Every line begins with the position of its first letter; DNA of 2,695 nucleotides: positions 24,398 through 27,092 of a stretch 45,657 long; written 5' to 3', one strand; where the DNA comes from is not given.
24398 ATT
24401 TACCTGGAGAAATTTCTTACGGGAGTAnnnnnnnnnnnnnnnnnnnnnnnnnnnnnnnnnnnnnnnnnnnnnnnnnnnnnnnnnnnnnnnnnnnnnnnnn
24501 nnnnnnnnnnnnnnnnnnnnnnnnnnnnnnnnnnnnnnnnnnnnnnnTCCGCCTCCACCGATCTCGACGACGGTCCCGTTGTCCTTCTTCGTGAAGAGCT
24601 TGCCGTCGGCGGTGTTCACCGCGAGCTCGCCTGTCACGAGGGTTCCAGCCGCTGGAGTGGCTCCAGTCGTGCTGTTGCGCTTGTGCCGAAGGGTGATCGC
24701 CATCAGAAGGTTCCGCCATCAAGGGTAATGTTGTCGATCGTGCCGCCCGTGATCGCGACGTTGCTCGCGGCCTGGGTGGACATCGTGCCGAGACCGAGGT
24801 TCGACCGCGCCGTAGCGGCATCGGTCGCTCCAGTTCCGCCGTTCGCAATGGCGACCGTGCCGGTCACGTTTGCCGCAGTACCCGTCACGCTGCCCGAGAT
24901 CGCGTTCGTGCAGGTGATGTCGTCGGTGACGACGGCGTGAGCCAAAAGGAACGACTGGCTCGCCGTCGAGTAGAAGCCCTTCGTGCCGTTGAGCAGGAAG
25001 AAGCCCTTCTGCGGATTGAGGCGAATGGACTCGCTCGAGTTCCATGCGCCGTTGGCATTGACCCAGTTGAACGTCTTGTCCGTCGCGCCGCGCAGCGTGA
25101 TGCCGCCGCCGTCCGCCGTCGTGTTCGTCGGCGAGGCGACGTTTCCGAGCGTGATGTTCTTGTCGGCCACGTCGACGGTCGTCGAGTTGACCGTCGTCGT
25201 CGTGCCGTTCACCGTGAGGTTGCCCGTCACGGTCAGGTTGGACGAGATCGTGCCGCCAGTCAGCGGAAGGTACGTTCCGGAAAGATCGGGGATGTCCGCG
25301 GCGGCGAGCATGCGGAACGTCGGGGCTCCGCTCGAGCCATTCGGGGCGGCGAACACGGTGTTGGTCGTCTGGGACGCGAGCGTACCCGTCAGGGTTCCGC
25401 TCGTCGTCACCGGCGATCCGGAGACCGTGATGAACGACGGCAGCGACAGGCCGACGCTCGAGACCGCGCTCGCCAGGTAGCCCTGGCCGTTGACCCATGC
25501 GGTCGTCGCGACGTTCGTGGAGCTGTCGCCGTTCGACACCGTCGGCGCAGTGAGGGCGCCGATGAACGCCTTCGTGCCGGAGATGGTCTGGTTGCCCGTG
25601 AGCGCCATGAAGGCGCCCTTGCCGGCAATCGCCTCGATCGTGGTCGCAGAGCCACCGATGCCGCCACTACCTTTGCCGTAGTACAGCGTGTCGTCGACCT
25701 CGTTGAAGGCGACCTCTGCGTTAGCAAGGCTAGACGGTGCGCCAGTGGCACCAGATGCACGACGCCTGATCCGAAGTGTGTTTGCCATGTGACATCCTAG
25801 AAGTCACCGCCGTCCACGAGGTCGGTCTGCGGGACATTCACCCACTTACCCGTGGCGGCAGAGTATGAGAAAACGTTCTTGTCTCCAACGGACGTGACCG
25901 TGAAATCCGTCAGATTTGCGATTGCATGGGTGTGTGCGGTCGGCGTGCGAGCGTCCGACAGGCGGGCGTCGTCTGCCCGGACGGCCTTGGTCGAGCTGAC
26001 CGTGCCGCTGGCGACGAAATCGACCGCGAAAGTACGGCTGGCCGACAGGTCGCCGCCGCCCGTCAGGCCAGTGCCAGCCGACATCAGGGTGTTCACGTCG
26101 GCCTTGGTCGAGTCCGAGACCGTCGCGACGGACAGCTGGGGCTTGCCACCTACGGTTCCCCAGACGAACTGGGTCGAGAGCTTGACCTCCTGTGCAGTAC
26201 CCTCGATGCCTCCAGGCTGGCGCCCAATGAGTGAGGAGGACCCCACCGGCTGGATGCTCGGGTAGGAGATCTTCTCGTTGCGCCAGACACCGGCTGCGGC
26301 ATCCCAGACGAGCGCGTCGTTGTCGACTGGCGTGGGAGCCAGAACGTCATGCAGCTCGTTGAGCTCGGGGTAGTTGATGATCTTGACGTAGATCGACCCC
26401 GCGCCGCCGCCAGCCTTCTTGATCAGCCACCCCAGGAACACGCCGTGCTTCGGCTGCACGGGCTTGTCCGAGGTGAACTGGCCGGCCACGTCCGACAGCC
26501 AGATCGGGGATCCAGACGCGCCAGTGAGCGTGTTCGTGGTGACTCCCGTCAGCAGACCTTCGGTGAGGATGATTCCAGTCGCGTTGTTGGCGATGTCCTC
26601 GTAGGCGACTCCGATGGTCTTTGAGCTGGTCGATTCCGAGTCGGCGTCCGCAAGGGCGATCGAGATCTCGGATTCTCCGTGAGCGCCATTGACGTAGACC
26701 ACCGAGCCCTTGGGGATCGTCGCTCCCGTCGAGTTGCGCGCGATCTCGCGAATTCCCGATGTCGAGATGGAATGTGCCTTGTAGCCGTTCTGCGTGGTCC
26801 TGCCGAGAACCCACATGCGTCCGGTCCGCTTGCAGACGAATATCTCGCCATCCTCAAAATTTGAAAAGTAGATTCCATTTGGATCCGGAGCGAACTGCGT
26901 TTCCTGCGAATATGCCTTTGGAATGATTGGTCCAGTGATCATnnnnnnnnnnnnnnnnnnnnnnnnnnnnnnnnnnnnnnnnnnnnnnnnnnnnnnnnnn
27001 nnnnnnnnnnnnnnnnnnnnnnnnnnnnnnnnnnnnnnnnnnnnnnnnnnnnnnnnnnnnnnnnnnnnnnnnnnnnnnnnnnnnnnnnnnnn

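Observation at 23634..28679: Four genes begin with the same ~45-aa fibre-anchor module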

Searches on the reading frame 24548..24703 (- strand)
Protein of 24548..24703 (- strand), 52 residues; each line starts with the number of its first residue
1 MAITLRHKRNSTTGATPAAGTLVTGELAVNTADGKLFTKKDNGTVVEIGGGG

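Call 31: search_protein_families(library=pfam, alignment_id=A1, max_evalue=10)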
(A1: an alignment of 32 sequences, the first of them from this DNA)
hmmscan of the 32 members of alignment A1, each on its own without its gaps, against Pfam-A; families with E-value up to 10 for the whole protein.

A. member 1, seq(52 aa): 1 family
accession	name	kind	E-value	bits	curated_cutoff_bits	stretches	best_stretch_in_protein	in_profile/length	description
PF18454.7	Mtd_N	-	0.028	14.8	26.3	1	6-36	2-30/37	Major tropism determinant N-terminal domain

B. families by the number of members that match (of 32 scanned): 7 families
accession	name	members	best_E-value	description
PF18454.7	Mtd_N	13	0.00013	Major tropism determinant N-terminal domain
PF14444.12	S1-like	2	0.083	S1-like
PF11087.14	PRD1_DD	1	0.082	PRD1 phage membrane DNA delivery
PF22522.2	DUF6998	1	0.11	Family of unknown function (DUF6998)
PF23518.1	WW_2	1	0.14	WW domain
PF23887.1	Phage_Gene47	1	0.15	Phage L5 gene 47-like protein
PF15638.11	Tox-MPTase2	1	0.2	Metallopeptidase toxin 2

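Call 32: search_solved_structures(query=A1, max_evalue=10, show_alignments=3)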
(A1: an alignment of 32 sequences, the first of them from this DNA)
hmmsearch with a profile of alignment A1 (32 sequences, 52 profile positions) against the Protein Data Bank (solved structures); distinct sequences matched with E-value up to 10: 3.
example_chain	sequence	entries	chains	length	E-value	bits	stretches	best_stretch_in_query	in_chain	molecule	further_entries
6m3d_C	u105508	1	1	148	0.16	15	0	25-52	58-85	Segmentation polarity homeobox protein engrailed,Segmentation polarity homeobox protein en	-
3hia_A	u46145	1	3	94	1.1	12.3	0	24-32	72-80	Choline binding protein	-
5ojh_A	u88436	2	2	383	1.6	11.8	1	17-38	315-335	Cellulose biosynthesis protein BcsG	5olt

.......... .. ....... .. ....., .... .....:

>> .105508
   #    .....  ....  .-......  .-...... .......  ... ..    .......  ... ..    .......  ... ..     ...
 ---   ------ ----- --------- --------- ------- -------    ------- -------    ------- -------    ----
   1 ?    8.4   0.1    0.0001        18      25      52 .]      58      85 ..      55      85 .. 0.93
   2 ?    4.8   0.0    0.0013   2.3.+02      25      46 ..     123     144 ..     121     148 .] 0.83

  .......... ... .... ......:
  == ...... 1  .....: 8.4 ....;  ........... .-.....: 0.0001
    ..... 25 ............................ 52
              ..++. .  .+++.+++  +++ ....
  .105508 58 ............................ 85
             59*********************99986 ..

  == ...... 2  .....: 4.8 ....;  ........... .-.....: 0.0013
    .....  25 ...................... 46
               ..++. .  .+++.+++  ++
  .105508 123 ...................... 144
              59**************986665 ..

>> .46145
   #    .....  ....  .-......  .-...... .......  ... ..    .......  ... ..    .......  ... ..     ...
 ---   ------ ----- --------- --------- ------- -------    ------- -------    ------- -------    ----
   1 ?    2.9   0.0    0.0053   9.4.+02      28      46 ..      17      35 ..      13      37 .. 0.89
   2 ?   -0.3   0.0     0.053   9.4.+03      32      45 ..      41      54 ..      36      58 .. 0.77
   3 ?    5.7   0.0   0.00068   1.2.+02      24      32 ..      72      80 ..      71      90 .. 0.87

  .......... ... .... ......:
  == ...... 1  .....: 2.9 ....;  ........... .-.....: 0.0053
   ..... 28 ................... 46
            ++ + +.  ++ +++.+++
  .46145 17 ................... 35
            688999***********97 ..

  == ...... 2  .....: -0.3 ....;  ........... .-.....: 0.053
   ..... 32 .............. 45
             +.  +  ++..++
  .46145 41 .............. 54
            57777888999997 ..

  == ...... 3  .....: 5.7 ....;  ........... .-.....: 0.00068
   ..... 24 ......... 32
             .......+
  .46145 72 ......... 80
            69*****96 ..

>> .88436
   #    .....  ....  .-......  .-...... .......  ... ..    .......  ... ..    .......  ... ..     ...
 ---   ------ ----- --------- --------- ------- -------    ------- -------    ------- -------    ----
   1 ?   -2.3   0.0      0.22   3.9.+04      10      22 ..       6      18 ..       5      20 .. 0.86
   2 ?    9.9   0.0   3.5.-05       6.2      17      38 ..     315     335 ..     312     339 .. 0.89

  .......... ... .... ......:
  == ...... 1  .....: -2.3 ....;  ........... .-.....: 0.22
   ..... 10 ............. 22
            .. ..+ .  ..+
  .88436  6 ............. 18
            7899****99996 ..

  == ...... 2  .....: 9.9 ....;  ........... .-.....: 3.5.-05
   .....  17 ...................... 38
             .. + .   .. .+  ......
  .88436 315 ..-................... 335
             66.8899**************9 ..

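Call 53: search_protein_representatives(alignment_id=A1)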
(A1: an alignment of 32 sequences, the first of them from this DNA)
Query: 32 sequences, 52 profile positions. Proteins with E-value up to 0.001 (for the whole library): 21188; up to 1e-10: 7174; up to 1e-30: 1. The best 150 are listed.
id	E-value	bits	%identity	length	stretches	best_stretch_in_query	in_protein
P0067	1.7e-35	136.6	-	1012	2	1-52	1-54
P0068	1.2e-29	117.8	-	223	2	1-49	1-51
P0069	9.3e-28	111.8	-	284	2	1-44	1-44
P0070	1.4e-27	111.2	-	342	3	1-49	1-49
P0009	2.0e-25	104.4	-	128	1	1-51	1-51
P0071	4.8e-25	103.1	-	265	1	1-52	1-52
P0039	7.7e-25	102.5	-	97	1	1-52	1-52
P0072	1.0e-24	102.1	-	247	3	1-52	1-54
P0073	1.4e-24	101.7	-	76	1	1-50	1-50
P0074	1.7e-24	101.4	-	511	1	1-50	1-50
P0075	3.1e-24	100.5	-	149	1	1-52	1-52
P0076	4.3e-24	100.1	-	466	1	1-52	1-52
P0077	5.5e-24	99.7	-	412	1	1-52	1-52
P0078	1.0e-23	98.9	-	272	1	1-52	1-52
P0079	1.1e-23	98.7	-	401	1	1-52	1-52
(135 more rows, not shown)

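Call 74: find_related_loci(query=A1, collection=viral_contigs, flank=3000)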
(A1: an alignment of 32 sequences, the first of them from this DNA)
Query A1 (52 aa) in viral_contigs; peptide patterns used: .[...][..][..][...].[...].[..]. (x = any residue, [..] = any of these).
515 stretches matched a pattern; 492 encode a relative of the query (tblastn E <= 1e-3); the best 80 are kept; 80 distinct loci.
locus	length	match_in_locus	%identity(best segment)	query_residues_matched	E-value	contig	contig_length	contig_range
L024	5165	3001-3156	94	1-52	3e-28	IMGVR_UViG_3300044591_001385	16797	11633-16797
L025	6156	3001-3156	87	1-52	1e-26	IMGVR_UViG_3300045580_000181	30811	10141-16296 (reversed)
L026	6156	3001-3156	83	1-52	1e-25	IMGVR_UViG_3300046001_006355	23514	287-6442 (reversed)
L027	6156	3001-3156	87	1-52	1e-25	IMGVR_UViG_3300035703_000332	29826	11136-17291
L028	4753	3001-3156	83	1-52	2e-25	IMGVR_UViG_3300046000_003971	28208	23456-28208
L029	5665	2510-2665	83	1-52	2e-25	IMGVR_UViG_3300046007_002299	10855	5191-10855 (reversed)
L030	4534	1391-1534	83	1-48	3e-23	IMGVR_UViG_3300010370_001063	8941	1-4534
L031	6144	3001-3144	81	1-48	1e-22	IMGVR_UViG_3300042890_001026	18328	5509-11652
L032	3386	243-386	81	1-48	1e-22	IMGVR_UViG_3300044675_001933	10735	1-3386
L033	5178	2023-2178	75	1-52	2e-22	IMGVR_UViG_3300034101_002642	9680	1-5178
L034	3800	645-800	75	1-52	2e-22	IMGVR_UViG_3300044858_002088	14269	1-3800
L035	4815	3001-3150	76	1-50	1e-22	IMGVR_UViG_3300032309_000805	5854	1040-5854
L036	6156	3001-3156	75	1-52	2e-22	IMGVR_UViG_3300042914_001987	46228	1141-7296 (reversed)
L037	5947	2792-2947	75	1-52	2e-22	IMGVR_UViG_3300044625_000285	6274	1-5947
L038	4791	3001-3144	79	1-48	8e-22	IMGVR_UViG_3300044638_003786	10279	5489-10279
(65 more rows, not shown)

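Call 77: search_dna_similar(query=window:24548-24703:-, collection=phages, mode=protein, max_evalue=0.001, max_rows=40, rows=spread)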
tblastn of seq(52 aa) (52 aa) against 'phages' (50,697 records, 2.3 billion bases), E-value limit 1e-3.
Records with a match: 937; places in all: 952; records where one place covers at least 80% of the query: 922.
Best place of each record, by identity: <60% 937.
By first word of the organism name: Escherichia 599; Shigella 82; Enterobacteria 54; Yersinia 30; Salmonella 29; Enterobacter 24; Synechococcus 19; Tequatrovirus 15; Citrobacter 14; Serratia 11; and 24 more.
By host as written in the record: Escherichia coli 258; - 122; Escherichia coli B 28; Escherichia coli O157:H7 24; Escherichia coli str. K-12 substr. MG1655 22; Shigella sp. 21; Escherichia coli K-12 15; Yersinia pseudotuberculosis 14; and 214 more.
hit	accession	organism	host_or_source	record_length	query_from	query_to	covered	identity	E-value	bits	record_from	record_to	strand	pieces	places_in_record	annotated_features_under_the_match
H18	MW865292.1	Vibrio phage 172P1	Vibrio crassostreae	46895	1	52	100%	59.3%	6e-12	63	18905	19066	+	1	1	hypothetical protein (x2)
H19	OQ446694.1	Escherichia phage Killian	Escherichia coli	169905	5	49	87%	48.9%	1e-7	51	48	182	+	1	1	tail fiber protein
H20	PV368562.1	Salmonella phage vB_Sen_BCPSen_003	Salmonella enterica subsp. enterica ...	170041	5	49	87%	48.9%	1e-7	51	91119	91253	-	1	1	hypothetical protein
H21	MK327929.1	Escherichia phage D5505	Escherichia coli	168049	5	49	87%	48.9%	1e-7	51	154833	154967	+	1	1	hypothetical protein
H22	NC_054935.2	Escherichia phage YUEEL01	Escherichia coli ART2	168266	5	49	87%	48.9%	1e-7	51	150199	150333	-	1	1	long tail fiber protein distal subunit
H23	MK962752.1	Shigella phage JK23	Escherichia coli K12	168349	5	49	87%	48.9%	1e-7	50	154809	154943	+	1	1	large distal tail fiber subunit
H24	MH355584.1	Escherichia phage vB_EcoM_JB75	Escherichia coli 2129975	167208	5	49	87%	48.9%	1e-7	50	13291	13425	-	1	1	large distal tail fiber subunit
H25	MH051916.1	Enterobacteria phage vB_EcoM_IME340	Escherichia coli BL21(DE3)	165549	5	49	87%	48.9%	2e-7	50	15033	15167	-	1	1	long tail fiber distal subunit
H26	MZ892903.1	Escherichia phage ELT1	Escherichia coli K-12 MG1655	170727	5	49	87%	48.9%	2e-7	50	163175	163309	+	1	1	tail fibers protein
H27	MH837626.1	Escherichia phage vB_vPM_PD112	Escherichia coli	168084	5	49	87%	48.9%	2e-7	50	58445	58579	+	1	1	tail fibers protein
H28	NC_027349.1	Escherichia phage HY01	-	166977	5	49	87%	48.9%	2e-7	50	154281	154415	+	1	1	long tail fiber protein distal subunit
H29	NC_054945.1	Yersinia phage vB_YepM_ZN18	Yersinia pseudotuberculosis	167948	5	49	87%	48.9%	2e-7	50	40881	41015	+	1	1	long tail fiber protein distal subunit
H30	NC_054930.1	Escherichia phage PP01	-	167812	5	49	87%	48.9%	2e-7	50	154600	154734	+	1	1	37: long tail fiber protein distal subunit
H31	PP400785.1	Escherichia phage FL08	Escherichia coli str. K-12 substr. ...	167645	5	49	87%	48.9%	2e-7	50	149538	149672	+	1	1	hypothetical protein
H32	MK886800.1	Escherichia phage EcNP1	Escherichia coli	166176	5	49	87%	48.9%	3e-7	50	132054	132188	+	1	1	tail fibers protein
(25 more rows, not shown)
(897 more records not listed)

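Call 78: get_annotated_region(hit=H30, flank=2500)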
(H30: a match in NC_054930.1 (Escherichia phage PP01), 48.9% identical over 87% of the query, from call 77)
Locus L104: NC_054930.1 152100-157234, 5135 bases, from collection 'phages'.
description: Escherichia phage PP01 DNA, complete sequence.
organism: Escherichia phage PP01 (NCBI taxid 2060720)
taxonomy: Viruses; Duplodnaviria; Heunggongvirae; Uroviricota; Caudoviricetes; Straboviridae; Tevenvirinae; Tequatrovirus; Tequatrovirus pp01
host: -; source: -; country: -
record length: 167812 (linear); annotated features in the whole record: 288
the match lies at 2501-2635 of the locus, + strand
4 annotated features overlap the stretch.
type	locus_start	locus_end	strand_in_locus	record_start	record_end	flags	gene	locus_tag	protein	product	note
CDS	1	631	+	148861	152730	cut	34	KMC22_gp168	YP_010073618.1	tail fiber protein proximal subunit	PP01_250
CDS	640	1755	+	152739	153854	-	35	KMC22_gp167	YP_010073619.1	long tail fiber protein proximal connector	PP01_251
CDS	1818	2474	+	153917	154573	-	36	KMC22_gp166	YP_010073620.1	hinge connector of long tail fiber protein distal connector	PP01_252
CDS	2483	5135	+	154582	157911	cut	37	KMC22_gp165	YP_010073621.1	long tail fiber protein distal subunit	PP01_253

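Call 79: get_annotated_region(hit=H18, flank=5000)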
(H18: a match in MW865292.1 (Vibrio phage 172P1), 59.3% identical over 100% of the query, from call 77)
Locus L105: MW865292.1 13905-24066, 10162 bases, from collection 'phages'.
description: Vibrio phage 172P1, complete genome.
organism: Vibrio phage 172P1 (NCBI taxid 2859291)
taxonomy: Viruses; Duplodnaviria; Heunggongvirae; Uroviricota; Caudoviricetes; Zobellviridae
host: Vibrio crassostreae; source: filtered seawater; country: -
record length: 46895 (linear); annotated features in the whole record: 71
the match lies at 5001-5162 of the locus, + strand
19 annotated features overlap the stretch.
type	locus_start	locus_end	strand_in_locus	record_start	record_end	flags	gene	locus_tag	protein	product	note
CDS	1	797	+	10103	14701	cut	-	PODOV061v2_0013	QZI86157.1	hypothetical protein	-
CDS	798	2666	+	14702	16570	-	-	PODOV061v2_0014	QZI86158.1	hypothetical protein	-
CDS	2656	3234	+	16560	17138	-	-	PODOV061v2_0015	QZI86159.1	hypothetical protein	-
CDS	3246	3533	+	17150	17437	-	-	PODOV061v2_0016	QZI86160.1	Polyhydroxyalkanoic acid synthase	-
CDS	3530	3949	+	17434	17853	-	-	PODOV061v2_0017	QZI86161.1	hypothetical protein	-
CDS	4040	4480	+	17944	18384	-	-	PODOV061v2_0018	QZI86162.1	hypothetical protein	-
CDS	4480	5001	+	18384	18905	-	-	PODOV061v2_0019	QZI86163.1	hypothetical protein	-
CDS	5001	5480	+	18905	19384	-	-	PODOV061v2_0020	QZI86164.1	hypothetical protein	-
CDS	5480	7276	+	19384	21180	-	-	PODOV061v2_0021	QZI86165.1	hypothetical protein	-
CDS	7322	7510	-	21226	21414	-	-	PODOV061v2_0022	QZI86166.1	hypothetical protein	-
CDS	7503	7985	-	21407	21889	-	-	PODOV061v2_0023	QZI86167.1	hypothetical protein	-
CDS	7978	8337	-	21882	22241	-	-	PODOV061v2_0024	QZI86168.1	hypothetical protein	-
CDS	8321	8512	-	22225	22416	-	-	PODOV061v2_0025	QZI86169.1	hypothetical protein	-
CDS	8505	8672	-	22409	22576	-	-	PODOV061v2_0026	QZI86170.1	hypothetical protein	-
CDS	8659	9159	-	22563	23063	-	-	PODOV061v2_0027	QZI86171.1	hypothetical protein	-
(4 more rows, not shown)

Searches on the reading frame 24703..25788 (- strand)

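Call 4: search_protein_families(library=pfam, proteins=[window:24703-25788:-], max_evalue=1)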
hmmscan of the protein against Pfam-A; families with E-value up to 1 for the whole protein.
window:24703-25788:- (361 aa): 1 family
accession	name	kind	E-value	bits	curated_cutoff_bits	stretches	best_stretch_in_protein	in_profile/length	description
PF18338.7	BppL_N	-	0.00029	20.8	25.8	1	64-80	9-25/25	Lower baseplate protein N-terminal domain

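Call 8: search_protein_families(library=phrogs, proteins=[window:24703-25788:-], max_evalue=0.1)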
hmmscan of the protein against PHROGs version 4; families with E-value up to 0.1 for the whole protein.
window:24703-25788:- (361 aa): 7 families
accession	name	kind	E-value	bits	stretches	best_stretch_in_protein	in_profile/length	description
phrog_30158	-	unknown function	2.9e-18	66.6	1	181-311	352-480/779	-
phrog_6002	-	head and packaging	4.5e-15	55.3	2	218-350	963-1086/1183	virion structural protein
phrog_9625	-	unknown function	2e-07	30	2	106-210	546-654/1586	-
phrog_11393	-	tail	1.9e-05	24.5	1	282-345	312-373/538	tail fiber protein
phrog_15769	-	unknown function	2.6e-05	24.1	1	177-229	306-358/560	-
phrog_36132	-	unknown function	0.0007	20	1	165-348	66-248/338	-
phrog_10316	-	tail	0.0021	16.5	1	308-339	409-440/1471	tail fiber protein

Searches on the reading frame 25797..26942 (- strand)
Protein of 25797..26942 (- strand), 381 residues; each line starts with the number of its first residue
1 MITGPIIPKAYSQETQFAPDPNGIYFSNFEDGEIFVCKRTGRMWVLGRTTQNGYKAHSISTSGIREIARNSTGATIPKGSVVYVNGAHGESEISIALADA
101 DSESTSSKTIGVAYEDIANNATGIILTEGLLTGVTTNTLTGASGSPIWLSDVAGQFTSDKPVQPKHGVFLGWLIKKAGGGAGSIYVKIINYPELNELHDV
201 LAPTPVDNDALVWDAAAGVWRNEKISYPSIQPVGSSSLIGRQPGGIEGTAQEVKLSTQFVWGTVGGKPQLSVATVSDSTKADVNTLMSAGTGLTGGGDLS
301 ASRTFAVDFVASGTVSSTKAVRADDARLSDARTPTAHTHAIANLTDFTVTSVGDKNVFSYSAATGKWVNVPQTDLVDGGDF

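Call 4: search_protein_families(library=pfam, proteins=[window:25797-26942:-], max_evalue=1)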
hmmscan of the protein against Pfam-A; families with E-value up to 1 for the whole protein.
window:25797-26942:- (381 aa): 3 families
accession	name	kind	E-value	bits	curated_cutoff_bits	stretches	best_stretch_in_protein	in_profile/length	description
PF09956.15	Phage_cement_2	-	0.0033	18.2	24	1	70-188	11-103/103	Phage cement protein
PF12789.12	PTR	-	0.067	13.7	27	1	335-351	27-43/60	Phage tail repeat like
PF08310.17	LGFP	-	0.083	13.7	22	1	15-48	9-40/53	LGFP repeat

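Call 8: search_protein_families(library=phrogs, proteins=[window:25797-26942:-], max_evalue=0.1)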
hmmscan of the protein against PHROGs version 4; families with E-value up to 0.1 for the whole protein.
window:25797-26942:- (381 aa): 6 families
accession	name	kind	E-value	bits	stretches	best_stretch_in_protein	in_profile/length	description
phrog_21962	-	tail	4.9e-17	63.2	1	265-346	179-257/321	tail protein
phrog_1197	-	tail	1.7e-15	58.1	1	278-346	235-299/715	tail protein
phrog_8780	-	tail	6.7e-08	32.2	1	285-350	570-631/755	minor tail protein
phrog_30593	-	unknown function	0.0013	19.1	1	273-312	129-168/322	-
phrog_122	-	head and packaging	0.0016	19.4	1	109-188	33-107/109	head decoration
phrog_2012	-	tail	0.036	14.9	1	301-351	105-154/212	minor tail protein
